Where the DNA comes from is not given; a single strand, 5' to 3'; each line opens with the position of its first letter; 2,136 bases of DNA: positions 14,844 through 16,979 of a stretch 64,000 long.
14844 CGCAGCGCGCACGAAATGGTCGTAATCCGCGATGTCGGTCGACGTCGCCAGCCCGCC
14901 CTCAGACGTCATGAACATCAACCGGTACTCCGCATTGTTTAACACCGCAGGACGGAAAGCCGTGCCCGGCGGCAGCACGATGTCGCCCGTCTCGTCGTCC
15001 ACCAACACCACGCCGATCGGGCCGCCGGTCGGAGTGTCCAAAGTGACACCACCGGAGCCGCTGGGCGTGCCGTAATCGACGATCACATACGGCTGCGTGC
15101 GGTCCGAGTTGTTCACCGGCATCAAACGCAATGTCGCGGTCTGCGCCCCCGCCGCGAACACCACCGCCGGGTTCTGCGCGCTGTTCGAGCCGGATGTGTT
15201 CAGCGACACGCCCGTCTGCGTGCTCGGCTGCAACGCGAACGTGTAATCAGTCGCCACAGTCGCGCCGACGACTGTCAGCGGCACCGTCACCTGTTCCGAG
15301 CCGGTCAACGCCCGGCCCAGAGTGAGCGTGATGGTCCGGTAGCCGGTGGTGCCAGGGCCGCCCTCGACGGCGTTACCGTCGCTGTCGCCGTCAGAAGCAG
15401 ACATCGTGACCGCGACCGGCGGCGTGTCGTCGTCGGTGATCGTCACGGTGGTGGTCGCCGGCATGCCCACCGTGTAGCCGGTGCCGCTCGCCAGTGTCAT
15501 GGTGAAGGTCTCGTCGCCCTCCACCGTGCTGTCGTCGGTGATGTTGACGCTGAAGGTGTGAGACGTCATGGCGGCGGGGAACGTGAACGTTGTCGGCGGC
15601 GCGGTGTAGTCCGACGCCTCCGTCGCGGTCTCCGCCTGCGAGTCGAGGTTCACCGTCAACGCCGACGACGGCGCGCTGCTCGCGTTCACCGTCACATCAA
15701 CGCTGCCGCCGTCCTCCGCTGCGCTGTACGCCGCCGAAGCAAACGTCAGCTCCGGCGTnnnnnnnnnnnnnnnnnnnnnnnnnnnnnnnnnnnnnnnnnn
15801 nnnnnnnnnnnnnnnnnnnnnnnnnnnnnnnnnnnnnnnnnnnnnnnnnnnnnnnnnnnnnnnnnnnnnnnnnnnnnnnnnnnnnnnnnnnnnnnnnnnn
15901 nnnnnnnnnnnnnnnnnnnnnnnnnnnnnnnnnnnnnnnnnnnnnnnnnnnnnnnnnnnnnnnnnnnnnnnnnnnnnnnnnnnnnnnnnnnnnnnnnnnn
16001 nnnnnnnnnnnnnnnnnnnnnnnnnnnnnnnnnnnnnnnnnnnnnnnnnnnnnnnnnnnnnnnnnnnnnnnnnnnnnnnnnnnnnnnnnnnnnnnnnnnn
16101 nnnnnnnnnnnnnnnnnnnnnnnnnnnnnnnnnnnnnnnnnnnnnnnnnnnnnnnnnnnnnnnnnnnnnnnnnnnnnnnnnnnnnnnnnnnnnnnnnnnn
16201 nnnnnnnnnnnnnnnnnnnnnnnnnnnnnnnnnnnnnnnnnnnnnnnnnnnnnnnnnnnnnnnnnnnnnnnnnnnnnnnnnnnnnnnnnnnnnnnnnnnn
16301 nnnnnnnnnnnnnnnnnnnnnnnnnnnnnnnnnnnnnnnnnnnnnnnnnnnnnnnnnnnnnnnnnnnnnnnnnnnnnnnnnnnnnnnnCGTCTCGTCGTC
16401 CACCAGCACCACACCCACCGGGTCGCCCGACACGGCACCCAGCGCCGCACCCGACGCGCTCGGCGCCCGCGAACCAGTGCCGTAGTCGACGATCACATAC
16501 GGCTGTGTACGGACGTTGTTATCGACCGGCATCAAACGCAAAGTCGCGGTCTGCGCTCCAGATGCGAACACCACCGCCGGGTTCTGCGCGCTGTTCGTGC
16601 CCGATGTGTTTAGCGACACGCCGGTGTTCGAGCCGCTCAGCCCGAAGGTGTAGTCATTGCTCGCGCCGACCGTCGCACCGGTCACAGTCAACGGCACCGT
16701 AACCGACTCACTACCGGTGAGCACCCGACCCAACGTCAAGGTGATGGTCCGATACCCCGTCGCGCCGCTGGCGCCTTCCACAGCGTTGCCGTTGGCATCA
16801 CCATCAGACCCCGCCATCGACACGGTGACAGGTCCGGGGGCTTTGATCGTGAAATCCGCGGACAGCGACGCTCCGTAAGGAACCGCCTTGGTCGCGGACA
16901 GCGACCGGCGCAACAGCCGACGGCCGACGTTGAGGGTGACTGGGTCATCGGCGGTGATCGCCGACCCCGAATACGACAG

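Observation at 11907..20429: Four paralogous modules whose second halves follow the endostatin/DUF1554 (C-type-lectin-fold) motif order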

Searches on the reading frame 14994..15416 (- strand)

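Call 49: search_protein_families(library=pfam, proteins=[window:14994-15416:-], max_evalue=1)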
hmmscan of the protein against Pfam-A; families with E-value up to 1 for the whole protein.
window:14994-15416:- (141 aa): 1 family
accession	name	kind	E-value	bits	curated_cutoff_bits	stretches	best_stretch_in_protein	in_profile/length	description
PF13753.12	SWM_repeat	-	0.034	14.8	27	1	27-46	61-80/86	Putative flagellar system-associated repeat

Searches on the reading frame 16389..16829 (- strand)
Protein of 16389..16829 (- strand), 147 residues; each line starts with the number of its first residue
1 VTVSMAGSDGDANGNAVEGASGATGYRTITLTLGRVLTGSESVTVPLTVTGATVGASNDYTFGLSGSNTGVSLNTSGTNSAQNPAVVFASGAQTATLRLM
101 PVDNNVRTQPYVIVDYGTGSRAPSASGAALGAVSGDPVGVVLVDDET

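Call 49: search_protein_families(library=pfam, proteins=[window:16389-16829:-], max_evalue=1)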
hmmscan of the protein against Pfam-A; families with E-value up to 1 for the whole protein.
window:16389-16829:- (147 aa): 1 family
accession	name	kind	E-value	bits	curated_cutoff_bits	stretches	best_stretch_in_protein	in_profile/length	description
PF13753.12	SWM_repeat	-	0.15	12.8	27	1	13-46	47-80/86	Putative flagellar system-associated repeat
